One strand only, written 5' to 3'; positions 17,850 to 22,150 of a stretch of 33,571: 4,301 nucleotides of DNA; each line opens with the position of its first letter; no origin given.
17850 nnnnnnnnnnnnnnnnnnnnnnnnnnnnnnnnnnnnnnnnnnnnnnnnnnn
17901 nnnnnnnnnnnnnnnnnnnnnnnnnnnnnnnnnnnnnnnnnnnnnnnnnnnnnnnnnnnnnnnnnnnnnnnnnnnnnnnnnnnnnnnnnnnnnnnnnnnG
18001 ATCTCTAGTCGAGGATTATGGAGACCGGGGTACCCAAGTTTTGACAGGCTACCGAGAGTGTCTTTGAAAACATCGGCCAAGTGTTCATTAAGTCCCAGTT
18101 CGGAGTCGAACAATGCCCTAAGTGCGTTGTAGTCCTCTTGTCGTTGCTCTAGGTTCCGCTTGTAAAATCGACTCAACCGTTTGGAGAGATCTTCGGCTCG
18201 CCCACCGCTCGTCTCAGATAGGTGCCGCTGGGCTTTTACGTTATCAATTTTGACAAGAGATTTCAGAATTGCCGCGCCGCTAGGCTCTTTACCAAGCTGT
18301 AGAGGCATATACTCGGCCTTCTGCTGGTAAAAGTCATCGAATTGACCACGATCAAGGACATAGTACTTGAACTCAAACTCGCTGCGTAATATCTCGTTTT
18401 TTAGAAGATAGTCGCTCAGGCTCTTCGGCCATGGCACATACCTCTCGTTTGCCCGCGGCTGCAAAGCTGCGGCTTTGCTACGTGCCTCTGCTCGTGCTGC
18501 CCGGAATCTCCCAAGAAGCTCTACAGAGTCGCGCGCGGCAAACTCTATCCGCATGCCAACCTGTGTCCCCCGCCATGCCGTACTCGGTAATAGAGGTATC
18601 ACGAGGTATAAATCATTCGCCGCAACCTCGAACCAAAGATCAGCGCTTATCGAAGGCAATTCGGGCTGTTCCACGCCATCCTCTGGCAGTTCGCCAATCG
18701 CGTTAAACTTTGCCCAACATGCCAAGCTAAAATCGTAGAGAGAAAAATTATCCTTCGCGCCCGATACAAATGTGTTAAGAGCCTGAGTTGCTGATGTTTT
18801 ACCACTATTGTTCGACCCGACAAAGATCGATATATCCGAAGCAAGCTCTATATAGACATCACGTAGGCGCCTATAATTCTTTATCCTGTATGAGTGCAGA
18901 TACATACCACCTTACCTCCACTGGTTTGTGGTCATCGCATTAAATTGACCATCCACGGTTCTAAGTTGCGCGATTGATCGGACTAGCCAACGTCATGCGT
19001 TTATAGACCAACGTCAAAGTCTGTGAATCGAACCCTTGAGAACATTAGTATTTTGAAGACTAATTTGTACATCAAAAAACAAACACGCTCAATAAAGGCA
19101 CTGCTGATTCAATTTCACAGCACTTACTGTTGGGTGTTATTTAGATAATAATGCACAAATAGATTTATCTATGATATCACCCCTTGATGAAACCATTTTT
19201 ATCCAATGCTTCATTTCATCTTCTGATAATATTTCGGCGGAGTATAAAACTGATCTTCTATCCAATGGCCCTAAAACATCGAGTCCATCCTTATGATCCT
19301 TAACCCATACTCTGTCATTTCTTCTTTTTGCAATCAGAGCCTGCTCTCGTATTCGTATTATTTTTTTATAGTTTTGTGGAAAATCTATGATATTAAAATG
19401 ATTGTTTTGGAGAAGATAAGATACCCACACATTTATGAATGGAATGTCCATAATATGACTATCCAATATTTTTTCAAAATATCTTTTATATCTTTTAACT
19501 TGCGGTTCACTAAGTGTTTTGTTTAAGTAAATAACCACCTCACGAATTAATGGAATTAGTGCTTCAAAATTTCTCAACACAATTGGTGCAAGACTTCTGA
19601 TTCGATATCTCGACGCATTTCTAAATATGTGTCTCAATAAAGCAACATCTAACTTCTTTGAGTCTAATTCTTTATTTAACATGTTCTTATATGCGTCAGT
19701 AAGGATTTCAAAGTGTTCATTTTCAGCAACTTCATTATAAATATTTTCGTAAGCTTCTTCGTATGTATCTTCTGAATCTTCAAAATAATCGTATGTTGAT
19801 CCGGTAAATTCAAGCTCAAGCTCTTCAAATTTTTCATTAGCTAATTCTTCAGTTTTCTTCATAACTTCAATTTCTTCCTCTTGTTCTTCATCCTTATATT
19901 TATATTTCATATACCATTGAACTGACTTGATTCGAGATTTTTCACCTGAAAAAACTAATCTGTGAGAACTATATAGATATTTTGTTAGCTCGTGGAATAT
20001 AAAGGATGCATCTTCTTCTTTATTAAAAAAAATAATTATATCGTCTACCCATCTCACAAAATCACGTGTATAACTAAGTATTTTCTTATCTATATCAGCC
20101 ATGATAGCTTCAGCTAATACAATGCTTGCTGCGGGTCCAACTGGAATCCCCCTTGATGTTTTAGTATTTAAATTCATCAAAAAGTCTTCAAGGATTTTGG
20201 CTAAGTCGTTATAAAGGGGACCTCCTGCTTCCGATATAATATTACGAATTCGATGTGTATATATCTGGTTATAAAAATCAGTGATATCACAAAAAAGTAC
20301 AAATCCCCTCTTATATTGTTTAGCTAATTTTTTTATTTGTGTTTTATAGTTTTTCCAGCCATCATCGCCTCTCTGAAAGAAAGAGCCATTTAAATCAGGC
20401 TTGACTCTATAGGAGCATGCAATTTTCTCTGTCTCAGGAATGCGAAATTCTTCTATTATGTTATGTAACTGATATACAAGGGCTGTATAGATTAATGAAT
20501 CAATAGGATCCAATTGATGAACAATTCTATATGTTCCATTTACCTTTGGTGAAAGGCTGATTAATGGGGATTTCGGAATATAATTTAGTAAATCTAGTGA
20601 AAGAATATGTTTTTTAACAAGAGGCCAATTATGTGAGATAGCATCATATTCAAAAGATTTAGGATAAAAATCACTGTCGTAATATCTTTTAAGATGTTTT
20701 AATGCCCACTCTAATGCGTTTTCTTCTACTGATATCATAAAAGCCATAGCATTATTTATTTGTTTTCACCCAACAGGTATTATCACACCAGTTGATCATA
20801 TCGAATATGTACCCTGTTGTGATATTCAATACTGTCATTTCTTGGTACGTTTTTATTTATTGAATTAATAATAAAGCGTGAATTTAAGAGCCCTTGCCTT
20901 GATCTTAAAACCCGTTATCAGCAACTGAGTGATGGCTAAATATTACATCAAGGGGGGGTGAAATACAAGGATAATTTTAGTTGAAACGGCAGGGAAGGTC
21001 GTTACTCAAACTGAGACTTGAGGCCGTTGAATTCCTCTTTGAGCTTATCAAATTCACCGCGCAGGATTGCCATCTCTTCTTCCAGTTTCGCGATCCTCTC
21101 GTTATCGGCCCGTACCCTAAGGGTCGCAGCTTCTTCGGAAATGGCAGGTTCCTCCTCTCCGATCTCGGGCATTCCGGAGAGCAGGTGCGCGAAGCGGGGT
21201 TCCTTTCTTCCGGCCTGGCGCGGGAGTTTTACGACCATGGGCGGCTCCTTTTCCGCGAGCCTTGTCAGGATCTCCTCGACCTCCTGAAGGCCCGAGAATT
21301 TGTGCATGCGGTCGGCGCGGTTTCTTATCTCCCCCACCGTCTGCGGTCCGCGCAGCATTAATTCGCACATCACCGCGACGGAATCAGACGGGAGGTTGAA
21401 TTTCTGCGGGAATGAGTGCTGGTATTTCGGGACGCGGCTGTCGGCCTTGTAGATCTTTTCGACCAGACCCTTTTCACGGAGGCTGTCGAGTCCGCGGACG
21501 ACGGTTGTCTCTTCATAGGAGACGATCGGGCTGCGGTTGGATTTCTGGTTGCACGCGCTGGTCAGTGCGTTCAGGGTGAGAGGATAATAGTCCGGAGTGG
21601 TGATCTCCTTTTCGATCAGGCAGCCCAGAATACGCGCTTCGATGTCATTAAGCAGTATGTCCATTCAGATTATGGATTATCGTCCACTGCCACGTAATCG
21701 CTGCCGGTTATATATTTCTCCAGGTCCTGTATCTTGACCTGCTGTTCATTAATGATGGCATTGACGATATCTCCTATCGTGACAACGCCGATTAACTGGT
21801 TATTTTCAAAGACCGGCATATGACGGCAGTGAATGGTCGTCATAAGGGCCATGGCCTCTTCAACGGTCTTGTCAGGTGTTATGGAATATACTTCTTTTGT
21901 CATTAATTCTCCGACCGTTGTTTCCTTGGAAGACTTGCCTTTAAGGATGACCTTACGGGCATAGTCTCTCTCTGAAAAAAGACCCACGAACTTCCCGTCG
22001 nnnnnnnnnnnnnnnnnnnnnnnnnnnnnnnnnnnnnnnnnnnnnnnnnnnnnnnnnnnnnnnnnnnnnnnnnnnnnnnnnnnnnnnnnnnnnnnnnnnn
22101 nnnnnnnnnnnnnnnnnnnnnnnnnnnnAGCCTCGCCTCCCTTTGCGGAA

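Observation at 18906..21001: AT-rich orphan reverse transcriptase bracketed by a perfect 10-nt inverted repeat, with a structured upstream non-coding region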

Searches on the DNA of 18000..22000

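Call 9: search_rna_families(source=window, start=18000, end=22000, threshold=evalue, max_evalue=1)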
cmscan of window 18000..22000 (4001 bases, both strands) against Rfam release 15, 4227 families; matches with E-value up to 1: 0.
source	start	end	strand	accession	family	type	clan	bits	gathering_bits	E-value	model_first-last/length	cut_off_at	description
